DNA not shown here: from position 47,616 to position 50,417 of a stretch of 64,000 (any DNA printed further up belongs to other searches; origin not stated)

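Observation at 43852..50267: ElbD-like acyl-AMP ligase / carrier / acyltransferase fusion heading an operon with a two-component system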

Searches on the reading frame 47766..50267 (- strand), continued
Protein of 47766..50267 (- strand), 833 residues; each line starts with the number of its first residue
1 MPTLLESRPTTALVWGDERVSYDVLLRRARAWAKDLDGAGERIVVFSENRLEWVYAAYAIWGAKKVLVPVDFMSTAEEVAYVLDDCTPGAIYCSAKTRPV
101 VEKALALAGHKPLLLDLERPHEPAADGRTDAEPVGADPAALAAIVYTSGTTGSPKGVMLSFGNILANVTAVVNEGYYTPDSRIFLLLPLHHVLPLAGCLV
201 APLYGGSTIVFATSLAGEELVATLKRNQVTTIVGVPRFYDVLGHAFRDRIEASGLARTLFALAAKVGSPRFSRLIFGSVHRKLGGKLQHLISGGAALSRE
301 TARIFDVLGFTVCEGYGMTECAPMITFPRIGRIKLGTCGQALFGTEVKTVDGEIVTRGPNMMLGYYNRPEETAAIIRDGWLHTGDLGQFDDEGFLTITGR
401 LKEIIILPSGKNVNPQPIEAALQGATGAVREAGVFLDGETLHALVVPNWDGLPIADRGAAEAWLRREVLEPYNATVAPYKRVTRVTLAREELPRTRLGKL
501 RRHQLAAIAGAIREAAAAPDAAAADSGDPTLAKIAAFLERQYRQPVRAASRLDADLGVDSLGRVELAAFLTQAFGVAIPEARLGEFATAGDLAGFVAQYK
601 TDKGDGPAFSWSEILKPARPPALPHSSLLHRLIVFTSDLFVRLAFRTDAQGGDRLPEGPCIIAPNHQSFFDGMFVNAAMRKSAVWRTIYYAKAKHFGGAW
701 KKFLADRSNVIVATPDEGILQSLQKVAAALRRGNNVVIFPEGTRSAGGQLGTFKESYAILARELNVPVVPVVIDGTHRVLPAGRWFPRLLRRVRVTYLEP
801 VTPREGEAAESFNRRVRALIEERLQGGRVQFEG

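Call 67: fold_search(model_id=the predicted structure, library=pdb)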
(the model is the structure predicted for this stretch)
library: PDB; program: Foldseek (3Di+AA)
matches with E <= 10: 1599; with E <= 0.001: 647
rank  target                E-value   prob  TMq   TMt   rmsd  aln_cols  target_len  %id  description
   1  4fuq_D                1.1e-27  1.00  0.39  0.63  13.8       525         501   26  Crystal structure of apo MatB from Rhodopseudomonas palustris (released 2012-07-25)
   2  4fuq_C                1.4e-27  1.00  0.39  0.62  13.7       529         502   26  Crystal structure of apo MatB from Rhodopseudomonas palustris (released 2012-07-25)
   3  8wev_A                6.6e-27  1.00  0.39  0.65  11.4       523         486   27  Crystal structure of Feruoyl-CoA Synthetase complexed with AMP from Amycolatopsis thermoflava (released 2024-09-25)
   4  4gxr                  8.7e-27  1.00  0.40  0.64  12.1       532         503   26  Structure of ATP bound RpMatB-BxBclM chimera B3 (released 2012-10-24)
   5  6mfw                  1.7e-26  1.00  0.36  0.26  23.1       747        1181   17  Crystal structure of a 4-domain construct of LgrA in the substrate donation state (released 2019-11-20)
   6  4fut                  1.8e-26  1.00  0.40  0.64  12.1       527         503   26  Crystal structure of ATP bound MatB from Rhodopseudomonas palustris (released 2012-07-25)
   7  4fuq_A                3.4e-26  1.00  0.39  0.63  13.8       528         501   26  Crystal structure of apo MatB from Rhodopseudomonas palustris (released 2012-07-25)
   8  5u89_A                3.6e-26  1.00  0.38  0.31  17.6       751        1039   19  Crystal structure of a cross-module fragment from the dimodular NRPS DhbF (released 2017-05-10)
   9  4gxq_A                5.2e-26  1.00  0.39  0.62  12.1       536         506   26  Crystal Structure of ATP bound RpMatB-BxBclM chimera B1 (released 2012-10-24)
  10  5x8f_B                8.0e-26  1.00  0.44  0.72   5.7       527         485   25  Ternary complex structure of a double mutant I454RA456K of o-Succinylbenzoate CoA Synthetase (MenE) from Bacillus Subt (released 2017-06-07)
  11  5bus_A                1.6e-25  1.00  0.39  0.64  11.3       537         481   26  O-succinylbenzoate Coenzyme A Synthetase (MenE) from Bacillus Subtilis, in complex with AMP (released 2015-08-26)
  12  5x8g_D                1.8e-25  1.00  0.44  0.73   5.7       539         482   26  Binary complex structure of a double mutant I454RA456K of o-Succinylbenzoate CoA Synthetase (MenE) from Bacillus Subti (released 2017-06-07)
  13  8pyy                  1.8e-25  1.00  0.38  0.61  11.5       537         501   24  Amide bond synthetase from Streptomyces hindustanus in open conformation (released 2024-02-07)
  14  8weu                  2.0e-25  1.00  0.39  0.65  11.0       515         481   27  Crystal structure of Feruoyl-CoA Synthetase from Amycolatopsis thermoflava (released 2024-09-25)
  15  6aaa_B                2.5e-25  1.00  0.40  0.61  10.4       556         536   22  Structure of a blue-shifted Luciferase from Amydetes vivianii (released 2018-08-22)
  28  8wev_B                7.9e-25  1.00  0.38  0.64  10.8       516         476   26  Crystal structure of Feruoyl-CoA Synthetase complexed with AMP from Amycolatopsis thermoflava (released 2024-09-25)
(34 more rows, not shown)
